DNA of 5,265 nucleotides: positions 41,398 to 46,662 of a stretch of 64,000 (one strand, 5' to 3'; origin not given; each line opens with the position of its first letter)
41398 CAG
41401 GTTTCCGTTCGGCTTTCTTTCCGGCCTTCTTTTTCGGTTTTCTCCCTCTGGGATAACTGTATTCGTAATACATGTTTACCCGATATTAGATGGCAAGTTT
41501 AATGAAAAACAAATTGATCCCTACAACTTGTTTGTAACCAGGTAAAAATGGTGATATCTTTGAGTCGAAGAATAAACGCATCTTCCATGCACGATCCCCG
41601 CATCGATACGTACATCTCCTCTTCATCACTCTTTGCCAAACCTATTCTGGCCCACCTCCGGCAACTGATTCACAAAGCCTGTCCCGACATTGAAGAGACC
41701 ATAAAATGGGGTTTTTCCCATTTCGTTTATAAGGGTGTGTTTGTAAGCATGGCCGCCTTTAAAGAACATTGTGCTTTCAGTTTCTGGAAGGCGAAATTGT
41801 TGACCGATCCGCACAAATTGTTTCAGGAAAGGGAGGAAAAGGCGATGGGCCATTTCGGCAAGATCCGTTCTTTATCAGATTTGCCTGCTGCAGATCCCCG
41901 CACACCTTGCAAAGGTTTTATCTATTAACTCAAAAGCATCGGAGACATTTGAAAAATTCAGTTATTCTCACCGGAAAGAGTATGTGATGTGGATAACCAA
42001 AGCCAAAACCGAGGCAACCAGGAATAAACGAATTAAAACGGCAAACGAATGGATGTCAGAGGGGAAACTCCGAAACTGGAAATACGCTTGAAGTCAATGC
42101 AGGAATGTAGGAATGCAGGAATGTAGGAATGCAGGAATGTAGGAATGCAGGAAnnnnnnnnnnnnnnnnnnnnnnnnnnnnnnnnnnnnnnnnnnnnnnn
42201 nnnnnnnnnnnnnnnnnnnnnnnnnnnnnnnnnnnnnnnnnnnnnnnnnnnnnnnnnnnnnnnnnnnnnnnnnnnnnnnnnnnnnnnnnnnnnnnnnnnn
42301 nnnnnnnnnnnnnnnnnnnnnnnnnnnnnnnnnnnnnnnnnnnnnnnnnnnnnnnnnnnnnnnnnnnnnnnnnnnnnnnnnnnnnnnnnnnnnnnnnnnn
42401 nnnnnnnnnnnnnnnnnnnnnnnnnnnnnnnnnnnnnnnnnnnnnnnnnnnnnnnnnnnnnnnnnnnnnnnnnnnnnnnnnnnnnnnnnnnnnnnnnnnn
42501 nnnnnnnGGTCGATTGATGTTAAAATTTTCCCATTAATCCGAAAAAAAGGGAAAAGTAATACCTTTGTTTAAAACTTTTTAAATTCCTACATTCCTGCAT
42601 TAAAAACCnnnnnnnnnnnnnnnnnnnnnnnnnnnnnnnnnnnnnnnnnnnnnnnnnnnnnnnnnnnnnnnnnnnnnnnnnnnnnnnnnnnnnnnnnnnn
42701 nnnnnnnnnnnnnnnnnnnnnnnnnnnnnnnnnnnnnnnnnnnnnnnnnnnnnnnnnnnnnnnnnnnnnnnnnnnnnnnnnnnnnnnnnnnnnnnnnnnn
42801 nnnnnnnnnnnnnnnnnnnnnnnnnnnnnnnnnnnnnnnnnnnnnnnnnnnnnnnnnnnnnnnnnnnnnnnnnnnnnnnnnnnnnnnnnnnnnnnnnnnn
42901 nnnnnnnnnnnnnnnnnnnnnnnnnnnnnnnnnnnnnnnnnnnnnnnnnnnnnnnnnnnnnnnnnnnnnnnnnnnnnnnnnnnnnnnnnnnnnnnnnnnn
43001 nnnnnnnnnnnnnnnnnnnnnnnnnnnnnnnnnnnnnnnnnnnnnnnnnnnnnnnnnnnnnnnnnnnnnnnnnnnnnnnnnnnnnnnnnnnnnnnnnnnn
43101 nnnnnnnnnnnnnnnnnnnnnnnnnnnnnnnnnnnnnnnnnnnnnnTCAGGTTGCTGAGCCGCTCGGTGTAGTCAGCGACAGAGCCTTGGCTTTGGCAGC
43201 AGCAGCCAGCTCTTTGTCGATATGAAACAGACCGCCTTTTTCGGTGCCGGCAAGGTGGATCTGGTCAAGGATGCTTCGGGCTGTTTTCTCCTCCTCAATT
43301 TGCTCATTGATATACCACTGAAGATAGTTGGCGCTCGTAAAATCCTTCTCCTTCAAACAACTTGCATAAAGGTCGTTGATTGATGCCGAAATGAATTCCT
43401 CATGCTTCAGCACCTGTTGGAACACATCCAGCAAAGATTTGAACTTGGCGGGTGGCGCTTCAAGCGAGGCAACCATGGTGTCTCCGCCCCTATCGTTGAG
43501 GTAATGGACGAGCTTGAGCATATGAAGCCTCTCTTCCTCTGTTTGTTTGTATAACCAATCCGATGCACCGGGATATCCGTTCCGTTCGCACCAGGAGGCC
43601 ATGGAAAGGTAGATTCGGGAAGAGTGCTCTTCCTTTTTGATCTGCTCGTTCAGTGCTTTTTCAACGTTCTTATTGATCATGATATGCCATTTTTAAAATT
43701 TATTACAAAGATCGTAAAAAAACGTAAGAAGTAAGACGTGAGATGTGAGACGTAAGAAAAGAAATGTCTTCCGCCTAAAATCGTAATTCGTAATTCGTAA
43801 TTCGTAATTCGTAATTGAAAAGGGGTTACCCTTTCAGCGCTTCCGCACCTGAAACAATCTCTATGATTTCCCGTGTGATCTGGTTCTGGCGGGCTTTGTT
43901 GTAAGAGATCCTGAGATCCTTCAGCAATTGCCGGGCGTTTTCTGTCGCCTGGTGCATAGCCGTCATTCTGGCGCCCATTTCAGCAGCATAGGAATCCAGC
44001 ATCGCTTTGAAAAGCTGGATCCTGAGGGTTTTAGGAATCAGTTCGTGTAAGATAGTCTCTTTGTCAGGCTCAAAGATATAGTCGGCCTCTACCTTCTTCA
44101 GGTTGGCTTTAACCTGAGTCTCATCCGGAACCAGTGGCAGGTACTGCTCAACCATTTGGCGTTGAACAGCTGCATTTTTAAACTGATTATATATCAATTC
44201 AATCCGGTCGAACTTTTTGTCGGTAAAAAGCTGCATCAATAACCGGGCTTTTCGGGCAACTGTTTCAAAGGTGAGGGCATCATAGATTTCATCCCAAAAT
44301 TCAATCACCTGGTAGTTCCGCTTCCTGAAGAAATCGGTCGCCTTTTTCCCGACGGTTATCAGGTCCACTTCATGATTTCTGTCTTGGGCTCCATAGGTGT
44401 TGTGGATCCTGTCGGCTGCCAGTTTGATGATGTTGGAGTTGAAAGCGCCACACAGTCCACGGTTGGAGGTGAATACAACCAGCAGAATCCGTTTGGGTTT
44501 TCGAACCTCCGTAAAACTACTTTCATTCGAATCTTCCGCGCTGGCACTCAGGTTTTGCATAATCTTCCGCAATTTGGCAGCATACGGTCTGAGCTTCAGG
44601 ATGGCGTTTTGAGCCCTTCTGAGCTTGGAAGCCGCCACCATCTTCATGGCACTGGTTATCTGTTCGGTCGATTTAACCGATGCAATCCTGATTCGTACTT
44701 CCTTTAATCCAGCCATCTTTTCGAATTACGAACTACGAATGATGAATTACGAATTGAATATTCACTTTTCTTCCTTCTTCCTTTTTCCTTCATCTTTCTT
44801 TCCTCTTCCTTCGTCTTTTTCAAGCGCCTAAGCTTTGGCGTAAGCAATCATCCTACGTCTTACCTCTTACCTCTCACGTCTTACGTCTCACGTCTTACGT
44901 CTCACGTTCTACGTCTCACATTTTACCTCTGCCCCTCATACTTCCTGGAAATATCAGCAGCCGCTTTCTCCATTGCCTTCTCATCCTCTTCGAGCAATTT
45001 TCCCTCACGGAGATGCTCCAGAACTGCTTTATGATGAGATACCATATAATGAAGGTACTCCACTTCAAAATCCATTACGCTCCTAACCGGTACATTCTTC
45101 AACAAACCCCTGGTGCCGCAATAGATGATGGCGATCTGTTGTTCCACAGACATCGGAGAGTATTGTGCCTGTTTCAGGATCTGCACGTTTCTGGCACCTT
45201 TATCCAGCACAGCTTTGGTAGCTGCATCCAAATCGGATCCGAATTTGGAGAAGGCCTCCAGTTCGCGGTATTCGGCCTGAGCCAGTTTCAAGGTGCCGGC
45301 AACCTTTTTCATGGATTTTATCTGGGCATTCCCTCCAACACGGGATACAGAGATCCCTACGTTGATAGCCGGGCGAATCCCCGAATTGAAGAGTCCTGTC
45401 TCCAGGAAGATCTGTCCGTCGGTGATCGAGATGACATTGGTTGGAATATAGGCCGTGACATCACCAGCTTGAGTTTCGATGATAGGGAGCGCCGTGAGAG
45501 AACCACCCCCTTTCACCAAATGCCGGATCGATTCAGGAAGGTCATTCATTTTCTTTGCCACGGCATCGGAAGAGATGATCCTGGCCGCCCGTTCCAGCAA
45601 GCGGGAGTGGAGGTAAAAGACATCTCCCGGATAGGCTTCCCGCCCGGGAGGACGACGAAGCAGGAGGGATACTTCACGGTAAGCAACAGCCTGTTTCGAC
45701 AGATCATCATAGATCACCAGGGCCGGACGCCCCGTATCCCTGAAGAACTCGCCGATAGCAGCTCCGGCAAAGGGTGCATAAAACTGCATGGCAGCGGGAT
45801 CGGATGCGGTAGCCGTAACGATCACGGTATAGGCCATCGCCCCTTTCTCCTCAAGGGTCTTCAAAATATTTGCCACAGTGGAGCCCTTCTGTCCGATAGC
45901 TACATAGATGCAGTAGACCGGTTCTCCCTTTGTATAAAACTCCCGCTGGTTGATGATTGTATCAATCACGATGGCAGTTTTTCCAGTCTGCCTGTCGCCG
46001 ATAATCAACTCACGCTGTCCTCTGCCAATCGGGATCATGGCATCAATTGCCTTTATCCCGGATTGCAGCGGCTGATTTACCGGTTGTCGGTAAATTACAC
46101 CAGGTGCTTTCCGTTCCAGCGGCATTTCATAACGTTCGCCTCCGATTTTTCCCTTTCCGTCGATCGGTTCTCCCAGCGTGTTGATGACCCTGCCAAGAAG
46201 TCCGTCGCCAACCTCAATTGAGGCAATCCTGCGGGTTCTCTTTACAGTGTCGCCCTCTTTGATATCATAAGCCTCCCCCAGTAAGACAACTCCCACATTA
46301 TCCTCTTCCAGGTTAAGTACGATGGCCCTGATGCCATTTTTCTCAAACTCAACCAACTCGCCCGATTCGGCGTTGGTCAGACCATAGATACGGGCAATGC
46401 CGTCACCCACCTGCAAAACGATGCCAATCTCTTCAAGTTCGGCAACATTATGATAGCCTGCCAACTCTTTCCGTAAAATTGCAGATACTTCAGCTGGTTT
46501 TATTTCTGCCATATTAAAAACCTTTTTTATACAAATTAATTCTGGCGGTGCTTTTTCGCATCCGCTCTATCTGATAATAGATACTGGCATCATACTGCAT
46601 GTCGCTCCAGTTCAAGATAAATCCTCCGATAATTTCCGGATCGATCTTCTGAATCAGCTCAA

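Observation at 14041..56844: Dense family of 7-nt and 8-nt tandem arrays, usually in pairs, filling operon spacers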

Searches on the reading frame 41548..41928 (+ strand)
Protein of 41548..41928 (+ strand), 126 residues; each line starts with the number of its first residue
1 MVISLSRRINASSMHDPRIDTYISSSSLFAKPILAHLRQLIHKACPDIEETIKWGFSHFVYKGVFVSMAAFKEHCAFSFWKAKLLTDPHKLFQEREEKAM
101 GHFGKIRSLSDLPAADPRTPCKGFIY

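Call 7: search_protein_families(library=pfam, proteins=[window:41548-41928:+])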
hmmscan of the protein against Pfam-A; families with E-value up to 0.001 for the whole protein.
window:41548-41928:+ (126 aa): 2 families
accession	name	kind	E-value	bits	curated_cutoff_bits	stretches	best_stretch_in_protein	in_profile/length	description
PF08818.16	DUF1801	-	3.2e-18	66.3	27.2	1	31-115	2-75/85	Domain of unknown function (DU1801)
PF18899.5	DUF5655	-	7.6e-12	45.7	24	1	19-113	1-95/109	Domain of unknown function (DUF5655)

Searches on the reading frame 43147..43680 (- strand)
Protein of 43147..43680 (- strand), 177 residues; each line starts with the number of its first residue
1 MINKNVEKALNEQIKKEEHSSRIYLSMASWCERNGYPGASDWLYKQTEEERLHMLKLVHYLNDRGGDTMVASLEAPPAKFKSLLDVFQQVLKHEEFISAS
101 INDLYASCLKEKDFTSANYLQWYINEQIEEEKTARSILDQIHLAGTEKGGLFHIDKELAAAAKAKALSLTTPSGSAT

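Call 6: search_protein_families(library=pfam, proteins=[window:43147-43680:-])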
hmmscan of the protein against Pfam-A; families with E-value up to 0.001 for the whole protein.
window:43147-43680:- (177 aa): 1 family
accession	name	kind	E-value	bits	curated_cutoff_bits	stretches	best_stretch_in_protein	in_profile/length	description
PF00210.30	Ferritin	-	2.2e-38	131.8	24.5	1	8-142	2-140/142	Ferritin-like domain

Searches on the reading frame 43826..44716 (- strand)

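Call 7: search_protein_families(library=pfam, proteins=[window:43826-44716:-])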
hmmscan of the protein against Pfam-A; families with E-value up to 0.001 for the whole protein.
window:43826-44716:- (296 aa): 1 family
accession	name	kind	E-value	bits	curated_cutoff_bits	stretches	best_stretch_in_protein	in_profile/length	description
PF00231.24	ATP-synt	-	1.6e-101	340.2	39.9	1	4-294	2-285/285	ATP synthase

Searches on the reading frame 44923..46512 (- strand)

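Call 7: search_protein_families(library=pfam, proteins=[window:44923-46512:-])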
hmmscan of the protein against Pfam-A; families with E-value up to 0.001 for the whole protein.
window:44923-46512:- (529 aa): 4 families
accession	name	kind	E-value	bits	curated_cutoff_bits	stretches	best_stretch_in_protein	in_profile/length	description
PF00006.31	ATP-synt_ab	-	1e-78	264.3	29.5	1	152-390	1-213/213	ATP synthase alpha/beta family, nucleotide-binding domain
PF00306.32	ATP-synt_ab_C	-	4.6e-44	150.2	27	1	397-519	1-124/126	ATP synthase alpha/beta chain, C terminal domain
PF02874.29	ATP-synt_ab_N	-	8.1e-17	61.9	20.9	1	27-93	3-68/69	ATP synthase alpha/beta family, beta-barrel domain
PF09378.16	HAS-barrel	-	0.00079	19.9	25.2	0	27-92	3-90/90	HAS barrel domain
